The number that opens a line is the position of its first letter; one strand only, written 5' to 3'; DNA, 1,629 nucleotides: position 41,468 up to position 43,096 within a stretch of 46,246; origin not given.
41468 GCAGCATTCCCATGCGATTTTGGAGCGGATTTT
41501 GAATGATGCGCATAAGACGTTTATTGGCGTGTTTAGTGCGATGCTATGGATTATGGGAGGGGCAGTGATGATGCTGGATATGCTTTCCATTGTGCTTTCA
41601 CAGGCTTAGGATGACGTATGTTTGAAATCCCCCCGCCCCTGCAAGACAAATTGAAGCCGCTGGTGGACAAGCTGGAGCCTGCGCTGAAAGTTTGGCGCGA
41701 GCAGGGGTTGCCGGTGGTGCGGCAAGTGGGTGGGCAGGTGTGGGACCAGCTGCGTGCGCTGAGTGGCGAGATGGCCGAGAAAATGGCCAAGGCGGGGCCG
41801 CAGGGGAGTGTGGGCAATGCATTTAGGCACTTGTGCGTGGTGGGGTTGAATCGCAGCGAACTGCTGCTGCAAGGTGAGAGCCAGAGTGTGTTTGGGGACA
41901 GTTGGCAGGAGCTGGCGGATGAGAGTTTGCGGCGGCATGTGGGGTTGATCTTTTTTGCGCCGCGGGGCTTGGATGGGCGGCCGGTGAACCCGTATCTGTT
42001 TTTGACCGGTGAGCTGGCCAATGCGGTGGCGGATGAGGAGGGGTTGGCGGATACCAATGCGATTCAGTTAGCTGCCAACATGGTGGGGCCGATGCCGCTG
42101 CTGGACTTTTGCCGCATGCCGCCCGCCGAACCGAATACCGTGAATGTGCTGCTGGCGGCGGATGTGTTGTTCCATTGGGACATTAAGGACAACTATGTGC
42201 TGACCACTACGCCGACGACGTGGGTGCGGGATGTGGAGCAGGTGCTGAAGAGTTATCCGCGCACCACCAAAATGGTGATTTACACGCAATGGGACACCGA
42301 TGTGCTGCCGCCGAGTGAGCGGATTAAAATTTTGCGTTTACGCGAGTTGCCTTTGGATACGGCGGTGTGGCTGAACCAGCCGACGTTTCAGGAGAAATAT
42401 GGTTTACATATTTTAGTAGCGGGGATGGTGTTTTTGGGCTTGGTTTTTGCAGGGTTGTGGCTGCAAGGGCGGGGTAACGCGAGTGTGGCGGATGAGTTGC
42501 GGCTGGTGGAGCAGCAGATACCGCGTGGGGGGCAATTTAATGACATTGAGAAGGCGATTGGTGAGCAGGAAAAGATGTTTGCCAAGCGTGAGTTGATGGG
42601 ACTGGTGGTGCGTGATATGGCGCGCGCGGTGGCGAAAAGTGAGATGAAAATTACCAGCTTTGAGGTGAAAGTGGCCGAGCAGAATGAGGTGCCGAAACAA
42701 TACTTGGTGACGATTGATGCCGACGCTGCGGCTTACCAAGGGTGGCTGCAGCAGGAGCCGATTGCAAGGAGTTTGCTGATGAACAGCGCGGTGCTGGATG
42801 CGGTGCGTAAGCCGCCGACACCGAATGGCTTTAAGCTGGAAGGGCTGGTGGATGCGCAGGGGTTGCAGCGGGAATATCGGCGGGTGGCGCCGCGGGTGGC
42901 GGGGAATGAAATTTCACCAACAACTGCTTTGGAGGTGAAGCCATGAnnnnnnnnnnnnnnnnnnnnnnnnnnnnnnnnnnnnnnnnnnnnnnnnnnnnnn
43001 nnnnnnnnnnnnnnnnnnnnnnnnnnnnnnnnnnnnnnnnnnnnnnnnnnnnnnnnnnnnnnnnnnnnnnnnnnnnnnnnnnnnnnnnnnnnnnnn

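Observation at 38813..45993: Compact, highly divergent type II secretion / type IV pilus-like operon with no secretin, prepilin peptidase or minor pilins in view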

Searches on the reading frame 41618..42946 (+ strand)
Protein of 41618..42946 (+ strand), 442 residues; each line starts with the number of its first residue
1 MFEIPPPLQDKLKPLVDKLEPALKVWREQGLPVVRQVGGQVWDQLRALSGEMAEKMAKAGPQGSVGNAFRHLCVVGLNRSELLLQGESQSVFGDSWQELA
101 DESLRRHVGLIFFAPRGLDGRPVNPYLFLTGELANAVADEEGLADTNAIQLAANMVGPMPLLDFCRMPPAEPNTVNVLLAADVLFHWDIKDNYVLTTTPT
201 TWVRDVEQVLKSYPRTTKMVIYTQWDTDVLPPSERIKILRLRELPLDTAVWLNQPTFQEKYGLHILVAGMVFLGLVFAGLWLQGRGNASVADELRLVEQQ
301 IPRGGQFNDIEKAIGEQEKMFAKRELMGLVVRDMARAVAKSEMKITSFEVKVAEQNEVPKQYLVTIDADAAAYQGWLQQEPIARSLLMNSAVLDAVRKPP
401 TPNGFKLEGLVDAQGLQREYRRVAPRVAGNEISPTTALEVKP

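Call 6: search_protein_families(library=pfam, proteins=[window:41618-42946:+], max_evalue=1)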
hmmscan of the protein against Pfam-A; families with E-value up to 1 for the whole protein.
window:41618-42946:+ (442 aa): 2 families
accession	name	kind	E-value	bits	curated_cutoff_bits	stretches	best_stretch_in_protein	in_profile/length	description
PF05392.16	COX7B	-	0.1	12.7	27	1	253-277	29-53/79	Cytochrome C oxidase chain VIIB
PF19155.6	DUF5837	-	0.2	12.4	25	1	28-74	9-53/63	Family of unknown function (DUF5837)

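Call 7: search_protein_families(library=ncbifam, proteins=[window:41618-42946:+], max_evalue=1)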
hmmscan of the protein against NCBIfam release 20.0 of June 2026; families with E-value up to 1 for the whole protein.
window:41618-42946:+ (442 aa): 1 family
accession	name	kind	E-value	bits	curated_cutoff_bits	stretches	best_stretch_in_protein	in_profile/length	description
NF053515.1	SgnlFctrSynRpfF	equivalog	0.19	10.9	550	1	292-354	201-263/288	diffusible signal factor synthase RpfF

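Call 9: find_homologous_proteins(query=window:41618-42946:+, max_evalue=0.001)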
Query window:41618-42946:+ (442 aa): 86 proteins with E <= 0.001 among 8000 candidates.
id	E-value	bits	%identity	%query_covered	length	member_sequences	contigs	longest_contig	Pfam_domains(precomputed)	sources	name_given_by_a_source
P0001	1.8e-293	991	100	100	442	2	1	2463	-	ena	-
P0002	2.2e-228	777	76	98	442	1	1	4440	-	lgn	-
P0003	2.2e-165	569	58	98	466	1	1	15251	-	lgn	-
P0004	8.6e-165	567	60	91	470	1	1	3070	-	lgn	-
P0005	1.8e-164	566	57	98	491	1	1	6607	-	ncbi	-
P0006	3.5e-164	565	61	90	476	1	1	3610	-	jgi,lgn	jgi:hypothetical protein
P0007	3.9e-163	562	61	88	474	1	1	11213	-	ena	-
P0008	2.8e-162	559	59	96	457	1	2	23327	-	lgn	-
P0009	3.6e-162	558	60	88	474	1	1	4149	-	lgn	-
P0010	3.8e-161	555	58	93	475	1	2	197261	-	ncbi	-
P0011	2.1e-160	553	57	96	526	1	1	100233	-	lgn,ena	-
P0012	3.5e-160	552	55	100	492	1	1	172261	-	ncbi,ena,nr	ncbi:MAG: hypothetical protein DI585_07250 [Pseudomonas fluorescens]|nr:MAG: hypothetical protein DI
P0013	5.2e-160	551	56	99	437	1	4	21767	-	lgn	-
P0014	1.9e-159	549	61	88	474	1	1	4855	-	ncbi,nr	ncbi:MAG: hypothetical protein EON60_09470 [Alphaproteobacteria bacterium]|nr:MAG: hypothetical prot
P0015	2.8e-158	546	58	93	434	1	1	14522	-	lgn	-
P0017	5.2e-156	538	55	96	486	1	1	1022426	-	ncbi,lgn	-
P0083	2.3e-83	299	42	79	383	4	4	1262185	-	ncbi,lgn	-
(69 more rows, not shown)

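Call 10: find_encoding_contigs(protein=P0017, flank=10000, max_places=2)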
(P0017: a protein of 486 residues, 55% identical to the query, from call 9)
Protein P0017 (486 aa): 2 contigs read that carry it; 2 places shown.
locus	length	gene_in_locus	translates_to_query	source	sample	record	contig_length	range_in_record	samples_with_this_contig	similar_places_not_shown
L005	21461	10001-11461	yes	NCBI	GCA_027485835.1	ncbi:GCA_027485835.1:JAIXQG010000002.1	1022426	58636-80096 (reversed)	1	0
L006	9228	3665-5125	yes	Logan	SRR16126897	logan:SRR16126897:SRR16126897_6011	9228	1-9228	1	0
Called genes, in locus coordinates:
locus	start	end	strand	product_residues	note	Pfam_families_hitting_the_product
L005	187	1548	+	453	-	PF06689:zf-C4_ClpX, PF01078:Mg_chelatase (faint), PF00004:AAA, PF07724:AAA_2, PF07728:AAA_5 (weak), PF10431:ClpB_D2-small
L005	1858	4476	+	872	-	PF02190:LON_substr_bdg, PF13191:AAA_16 (faint), PF08298:AAA_PrkA (weak), PF00004:AAA, PF07728:AAA_5, PF22667:Lon_lid, PF05362:Lon_C, PF13541:ChlI (weak)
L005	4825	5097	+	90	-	PF00216:Bac_DNA_binding, PF18291:HU-HIG, PF18175:HU-CCDC81_bac_2 (weak)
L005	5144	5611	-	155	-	-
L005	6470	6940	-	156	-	PF00583:Acetyltransf_1, PF13673:Acetyltransf_10, PF13508:Acetyltransf_7, PF08445:FR47 (weak)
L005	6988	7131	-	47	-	-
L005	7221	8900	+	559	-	PF00437:T2SSE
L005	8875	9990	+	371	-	PF00482:T2SSF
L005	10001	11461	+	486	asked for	-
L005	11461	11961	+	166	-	-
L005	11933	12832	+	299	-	-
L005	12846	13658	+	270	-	-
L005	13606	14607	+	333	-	-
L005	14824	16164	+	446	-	PF00285:Citrate_synt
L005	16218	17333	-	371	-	PF00266:Aminotran_5, PF01212:Beta_elim_lyase (weak)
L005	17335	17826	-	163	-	PF02082:Rrf2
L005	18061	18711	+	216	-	PF02129:Peptidase_S15, PF12146:Hydrolase_4, PF12697:Abhydrolase_6 (weak), PF00561:Abhydrolase_1, PF00326:Peptidase_S9 (faint), PF01738:DLH (weak)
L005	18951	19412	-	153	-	-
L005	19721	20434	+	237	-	PF01618:MotA_ExbB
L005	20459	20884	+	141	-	PF02472:ExbD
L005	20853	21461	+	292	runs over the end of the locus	PF13103:TonB_2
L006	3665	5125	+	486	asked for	-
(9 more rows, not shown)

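Call 11: find_encoding_contigs(protein=P0083, flank=10000, max_places=2)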
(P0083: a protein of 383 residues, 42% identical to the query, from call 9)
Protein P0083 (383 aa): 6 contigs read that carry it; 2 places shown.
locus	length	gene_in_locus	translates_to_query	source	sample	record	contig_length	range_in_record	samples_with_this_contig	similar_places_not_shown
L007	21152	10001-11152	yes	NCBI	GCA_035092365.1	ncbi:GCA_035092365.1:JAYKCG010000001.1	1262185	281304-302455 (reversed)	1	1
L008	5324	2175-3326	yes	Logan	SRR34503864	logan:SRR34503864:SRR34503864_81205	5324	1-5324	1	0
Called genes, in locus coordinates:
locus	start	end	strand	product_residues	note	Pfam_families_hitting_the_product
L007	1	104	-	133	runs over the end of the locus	-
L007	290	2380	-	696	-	PF00009:GTP_EFTU, PF03144:GTP_EFTU_D2, PF22042:EF-G_D2, PF14492:EFG_III, PF03764:EFG_IV, PF00679:EFG_C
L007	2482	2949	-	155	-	PF00177:Ribosomal_S7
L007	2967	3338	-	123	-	PF00164:Ribosom_S12_S23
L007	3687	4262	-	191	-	-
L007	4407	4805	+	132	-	-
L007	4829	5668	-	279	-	PF27507:DjlA_TM (weak), PF00226:DnaJ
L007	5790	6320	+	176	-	PF00034:Cytochrom_C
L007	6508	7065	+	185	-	-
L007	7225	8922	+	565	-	PF00437:T2SSE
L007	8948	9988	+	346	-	PF00482:T2SSF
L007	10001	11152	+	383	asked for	-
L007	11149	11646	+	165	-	-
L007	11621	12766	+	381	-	-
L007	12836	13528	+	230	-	-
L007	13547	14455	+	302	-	-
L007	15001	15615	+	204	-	PF00226:DnaJ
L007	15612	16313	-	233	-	PF00392:GntR, PF07729:FCD (weak)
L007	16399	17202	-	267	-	PF03807:F420_oxidored, PF14748:P5CR_dimer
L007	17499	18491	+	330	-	PF01073:3Beta_HSD, PF01370:Epimerase, PF04321:RmlD_sub_bind (weak), PF16363:GDP_Man_Dehyd, PF07993:NAD_binding_4 (weak)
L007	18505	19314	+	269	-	PF01790:LGT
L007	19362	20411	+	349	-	PF02636:Methyltransf_28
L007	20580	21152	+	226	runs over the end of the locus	PF02578:Cu-oxidase_4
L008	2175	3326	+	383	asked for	-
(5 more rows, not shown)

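Call 14: find_related_loci(query=A1, collection=genome_contigs, flank=10000)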
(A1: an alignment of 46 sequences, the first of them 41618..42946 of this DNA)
Query A1 (442 aa) in genome_contigs; peptide patterns used: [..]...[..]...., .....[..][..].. (x = any residue, [..] = any of these).
91 stretches matched a pattern; 33 encode a relative of the query (tblastn E <= 1e-3); 31 distinct loci.
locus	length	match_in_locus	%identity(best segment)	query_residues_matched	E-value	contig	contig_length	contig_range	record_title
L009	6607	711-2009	57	4-437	2e-172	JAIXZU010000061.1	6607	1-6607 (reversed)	MAG: Alphaproteobacteria bacterium isolate D8_MAG_00060 pond_D8_MAG_00060_000000000048, whole genome shotgun sequence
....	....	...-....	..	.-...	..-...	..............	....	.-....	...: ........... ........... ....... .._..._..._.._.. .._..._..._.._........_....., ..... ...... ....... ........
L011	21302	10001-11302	55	8-432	2e-162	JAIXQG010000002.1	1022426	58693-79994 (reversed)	MAG: Alphaproteobacteria bacterium isolate C4_MAG_00017 pond_C4_MAG_00017_000000000002, whole genome shotgun sequence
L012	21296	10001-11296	54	13-435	2e-157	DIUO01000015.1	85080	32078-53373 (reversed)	MAG TPA_asm: Proteobacteria bacterium UBA6156 UBA6156_contig_10674, whole genome shotgun sequence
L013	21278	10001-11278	53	19-442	6e-148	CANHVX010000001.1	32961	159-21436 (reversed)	MAG: Pseudomonadaceae bacterium isolate RE-27jun17-29 genome assembly, contig: RE-27jun17-C685, whole genome shotgun seq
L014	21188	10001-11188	51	7-429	4e-134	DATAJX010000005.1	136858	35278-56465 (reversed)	MAG TPA_asm: Alphaproteobacteria bacterium isolate SMAG_U6923 k141_32955, whole genome shotgun sequence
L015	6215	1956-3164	51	25-437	9e-134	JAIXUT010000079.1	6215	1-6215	MAG: Alphaproteobacteria bacterium isolate D1_MAG_00039 pond_D1_MAG_00039_000000000038, whole genome shotgun sequence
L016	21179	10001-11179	54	27-423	6e-133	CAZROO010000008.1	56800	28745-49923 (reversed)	MAG TPA_asm: uncultured Pseudomonadales bacterium isolate SRP263991_co5_643 genome assembly, contig: NODE_1235_length_56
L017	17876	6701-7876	52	32-435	4e-132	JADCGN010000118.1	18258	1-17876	MAG: Alphaproteobacteria bacterium isolate M179S2SP2A29QC M179S2_118, whole genome shotgun sequence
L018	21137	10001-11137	53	4-411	4e-132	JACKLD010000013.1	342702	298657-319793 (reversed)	MAG: Pseudomonadaceae bacterium isolate HK-STAS-PROT-82 HK-STAS-PROT-82_13, whole genome shotgun sequence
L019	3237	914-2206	46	2-442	3e-131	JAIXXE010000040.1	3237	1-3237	MAG: Alphaproteobacteria bacterium isolate D4_MAG_00043 pond_D4_MAG_00043_000000000052, whole genome shotgun sequence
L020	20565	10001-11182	51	2-424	1e-125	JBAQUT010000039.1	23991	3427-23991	MAG: Alphaproteobacteria bacterium isolate MFD03283_ilm_asm_bin39 k127_8188, whole genome shotgun sequence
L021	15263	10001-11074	45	55-424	5e-102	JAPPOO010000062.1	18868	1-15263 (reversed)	MAG: Alphaproteobacteria bacterium isolate SB9153_S2_bin_2 NODE_537_length_18868_cov_21.0542, whole genome shotgun seque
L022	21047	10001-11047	44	64-421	8e-102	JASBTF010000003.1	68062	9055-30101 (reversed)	MAG: Pseudomonadota bacterium isolate BWSM_27 k141_1460593, whole genome shotgun sequence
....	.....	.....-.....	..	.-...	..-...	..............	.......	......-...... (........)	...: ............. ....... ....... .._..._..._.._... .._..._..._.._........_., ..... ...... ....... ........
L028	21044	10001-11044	41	54-411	4e-90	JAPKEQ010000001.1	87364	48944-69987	MAG: Alphaproteobacteria bacterium isolate ANT-120 NODE_62_length_87364_cov_5.099554, whole genome shotgun sequence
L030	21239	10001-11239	58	19-426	1e-159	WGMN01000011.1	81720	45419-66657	MAG: Proteobacteria bacterium isolate RI_491 c_000000186399, whole genome shotgun sequence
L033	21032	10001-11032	32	69-420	2e-62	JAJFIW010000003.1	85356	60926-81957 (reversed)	MAG: Alphaproteobacteria bacterium isolate OFTM141 OFTM141_2, whole genome shotgun sequence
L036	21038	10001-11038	36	67-420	2e-76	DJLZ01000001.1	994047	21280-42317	MAG TPA_asm: Proteobacteria bacterium UBA6503 UBA6503_contig_9, whole genome shotgun sequence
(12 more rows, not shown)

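Call 15: search_solved_structures(query=A1, max_evalue=10, show_alignments=2)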
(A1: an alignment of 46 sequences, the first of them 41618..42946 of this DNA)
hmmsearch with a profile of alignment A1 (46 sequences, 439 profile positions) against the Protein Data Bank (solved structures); distinct sequences matched with E-value up to 10: 4.
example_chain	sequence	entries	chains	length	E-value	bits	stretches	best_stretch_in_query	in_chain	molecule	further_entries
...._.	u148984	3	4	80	0.55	12.1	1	222-272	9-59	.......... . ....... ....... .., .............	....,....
9i6f_K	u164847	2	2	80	0.56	12.1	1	222-272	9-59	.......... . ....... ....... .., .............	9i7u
6hiv_BV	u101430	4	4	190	0.67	11.8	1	73-116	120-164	mL88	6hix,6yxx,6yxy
8ugh_4K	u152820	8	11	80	1.1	11.2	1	223-272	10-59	Cytochrome c oxidase subunit 7B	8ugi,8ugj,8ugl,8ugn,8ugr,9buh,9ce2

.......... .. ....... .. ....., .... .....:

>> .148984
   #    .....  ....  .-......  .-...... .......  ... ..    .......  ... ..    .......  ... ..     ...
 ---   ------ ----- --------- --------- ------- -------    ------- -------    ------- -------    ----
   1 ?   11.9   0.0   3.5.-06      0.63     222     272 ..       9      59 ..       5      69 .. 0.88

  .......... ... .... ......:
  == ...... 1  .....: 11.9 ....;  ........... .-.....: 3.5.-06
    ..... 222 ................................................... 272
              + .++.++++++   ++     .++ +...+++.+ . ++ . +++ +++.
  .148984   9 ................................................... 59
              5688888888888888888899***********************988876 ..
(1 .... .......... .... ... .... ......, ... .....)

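Call 19: predict_structure(alignment_id=A1)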
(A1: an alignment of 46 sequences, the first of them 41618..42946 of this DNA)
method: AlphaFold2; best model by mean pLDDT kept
length: 442 residues; sequences in the alignment: 46
mean_pLDDT: 87.9   pTM: 0.55
mean pLDDT of the five models: 87.9, 87.2, 85.9, 85.2, 85.1
residues with pLDDT >= 90: 272; 70-90: 124; 50-70: 28; < 50: 18
segments of 3 or more residues with pLDDT < 50: 59-61, 432-442
pLDDT, mean of each block of 10 residues (from residue 1): 74 85 84 82 85 68 85 96 96 95 94 89 89 64 80 93 95 97 97 95 97 97 95 95 94 90 93 95 86 80 65 89 92 97 96 91 96 90 96 95 92 94 72 45 44
secondary structure, 60 per line:
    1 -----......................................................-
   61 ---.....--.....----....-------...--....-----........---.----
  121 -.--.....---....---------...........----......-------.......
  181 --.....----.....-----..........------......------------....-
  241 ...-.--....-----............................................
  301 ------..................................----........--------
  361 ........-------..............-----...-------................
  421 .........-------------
elements in order: H6-59 H65-68 E71-75 E80-83 E91-93 H96-99 E108-112 H125-129 H133-136 H146-156 E161-163 E174-180 E183-187 E192-196 H202-211 E218-223 E236-239 H257-300 H307-340 E345-352 E361-368 H376-389 E395-397 E405-412 H413-429

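Call 23: fold_search(model_id=the predicted structure, library=pdb)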
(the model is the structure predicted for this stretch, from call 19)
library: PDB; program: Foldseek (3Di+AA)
matches with E <= 10: 847; with E <= 0.001: 0
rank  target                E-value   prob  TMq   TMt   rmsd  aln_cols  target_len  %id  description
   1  5tkw                  1.2e-03  0.92  0.18  0.28  10.8       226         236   14  1.35 Angstrom Resolution Crystal Structure of a Pullulanase-specific Type II Secretion System Integral Cytoplasmic Membr (released 2016-10-19)
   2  1w97                  2.1e-03  0.99  0.22  0.36   8.4       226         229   11  cyto-EpsL: the cytoplasmic domain of EpsL, an inner membrane component of the type II secretion system of Vibrio cholera (released 2004-11-30)
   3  1yf5                  7.2e-03  0.82  0.19  0.30  12.2       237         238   11  Cyto-Epsl: The Cytoplasmic Domain Of Epsl, An Inner Membrane Component Of The Type II Secretion System Of Vibrio Cholera (released 2005-05-03)
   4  4pht_Y                8.6e-03  0.90  0.20  0.33  10.0       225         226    9  ATPase GspE in complex with the cytoplasmic domain of GspL from the Vibrio vulnificus type II Secretion system (released 2014-11-26)
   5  4pht_X                1.2e-02  0.84  0.19  0.33  10.9       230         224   10  ATPase GspE in complex with the cytoplasmic domain of GspL from the Vibrio vulnificus type II Secretion system (released 2014-11-26)
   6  3jc8_Oa               1.3e-02  0.95  0.14  0.28  21.3       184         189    8  Architectural model of the type IVa pilus machine in a piliated state (released 2016-03-16)
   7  2rjz_A                4.3e-02  0.85  0.14  0.35  11.0       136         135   12  Crystal structure of the type 4 fimbrial biogenesis protein PilO from Pseudomonas aeruginosa (released 2007-11-06)
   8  6edw_D                4.8e-02  0.11  0.10  0.07  30.8       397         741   10  Crystal structure of Mycobacterium tuberculosis ICL2 in the apo form (released 2019-08-14)
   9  3ab2_F                5.1e-02  0.41  0.09  0.21  15.3       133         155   11  Crystal structure of aspartate kinase from Corynebacterium glutamicum in complex with threonine (released 2010-06-23)
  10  3raf_A                5.4e-02  0.97  0.13  0.12   5.9        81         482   12  Quinazolinedione-DNA cleavage complex of type IV topoisomerase from S. pneumoniae (released 2012-03-28)
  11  9obo_A                5.4e-02  0.11  0.09  0.06  26.5       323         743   10  Crystal structure of Mycobacterium tuberculosis isocitrate lyase 2 fixed in the apo form with disulfide bonds (released 2026-03-18)
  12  4z4q_A                6.1e-02  0.96  0.13  0.08   6.0        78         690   13  Quinazolinedione(PD 0305970)-DNA cleavage complex of topoisomerase IV from S. pneumoniae (released 2016-09-14)
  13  5ucg_A                6.1e-02  0.85  0.15  0.18   8.9       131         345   21  Structure of the PP2C Phosphatase Domain and a Fragment of the Regulatory Domain of the Cell Fate Determinant SpoIIE f (released 2017-05-31)
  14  9ggq_C                6.9e-02  0.92  0.13  0.11   7.2        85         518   14  E.coli gyrase holocomplex with cleaved chirally wrapped 217 bp DNA fragment and moxifloxacin (released 2024-09-11)
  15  9ex9_A                6.9e-02  0.47  0.12  0.05   8.0       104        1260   12  Cryo EM map and model of the vaccinia minimal RNA polymerase (released 2025-04-16)
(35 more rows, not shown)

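Call 45: search_protein_families(library=pfam, proteins=[L028:14482-15093:+, L013:14300-14905:+, L028:15097-15642:+, L028:6481-7077:+, L028:5746-6321:+, L036:14285-14899:+, L030:14430-14897:+, L028:4449-4844:+, L020:14698-15261:+], max_evalue=0.1)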
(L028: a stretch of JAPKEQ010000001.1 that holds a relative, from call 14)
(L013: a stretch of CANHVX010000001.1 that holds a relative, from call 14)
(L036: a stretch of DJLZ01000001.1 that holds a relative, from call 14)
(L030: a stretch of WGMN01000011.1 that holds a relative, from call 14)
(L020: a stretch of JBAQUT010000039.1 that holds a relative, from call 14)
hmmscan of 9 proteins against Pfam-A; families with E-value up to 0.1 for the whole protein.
L028:14482-15093:+ (203 aa): 1 family
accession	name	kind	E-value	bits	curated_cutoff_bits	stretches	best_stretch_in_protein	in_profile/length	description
PF01478.23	Peptidase_A24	-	3.3e-12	47.2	26.5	1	56-162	4-103/104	Type IV leader peptidase family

L013:14300-14905:+ (201 aa): 1 family
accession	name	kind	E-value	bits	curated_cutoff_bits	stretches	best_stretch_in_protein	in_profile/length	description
PF01478.23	Peptidase_A24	-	0.0064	17.4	26.5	1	67-163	5-101/104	Type IV leader peptidase family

L028:15097-15642:+ (181 aa): 1 family
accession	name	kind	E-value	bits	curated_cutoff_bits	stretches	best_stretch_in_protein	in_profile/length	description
PF00226.36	DnaJ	-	3.9e-10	40.1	27.8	1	120-176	4-61/63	DnaJ domain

L028:6481-7077:+ (198 aa): 1 family
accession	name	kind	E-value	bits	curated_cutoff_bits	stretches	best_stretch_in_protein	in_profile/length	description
PF13833.12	EF-hand_8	-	0.087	13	28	0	36-71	8-43/54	EF-hand domain pair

L028:5746-6321:+ (191 aa): 2 families
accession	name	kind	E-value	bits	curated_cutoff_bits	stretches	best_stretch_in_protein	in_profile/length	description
PF00034.26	Cytochrom_C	-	2.3e-09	38.9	21.3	1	90-190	1-90/90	Cytochrome c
PF18073.7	Zn_ribbon_LapB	-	0.073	13.2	25.7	0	95-108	12-25/28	Rubredoxin metal binding domain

L036:14285-14899:+ (204 aa): 2 families
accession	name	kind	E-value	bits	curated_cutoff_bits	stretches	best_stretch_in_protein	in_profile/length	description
PF01478.23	Peptidase_A24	-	1.1e-11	45.5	26.5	1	66-166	10-103/104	Type IV leader peptidase family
PF13441.11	Gly-zipper_YMGG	-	0.034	14.3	28.9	1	101-148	5-36/45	YMGG-like Gly-zipper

L030:14430-14897:+ (155 aa): 1 family
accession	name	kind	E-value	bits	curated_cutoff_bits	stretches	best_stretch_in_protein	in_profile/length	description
PF01478.23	Peptidase_A24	-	5.8e-10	40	26.5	1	25-119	9-103/104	Type IV leader peptidase family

L028:4449-4844:+ (131 aa): 0 families

L020:14698-15261:+ (187 aa): 1 family
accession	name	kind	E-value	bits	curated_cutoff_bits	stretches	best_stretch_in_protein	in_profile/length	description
PF01478.23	Peptidase_A24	-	0.00035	21.4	26.5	1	58-146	8-100/104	Type IV leader peptidase family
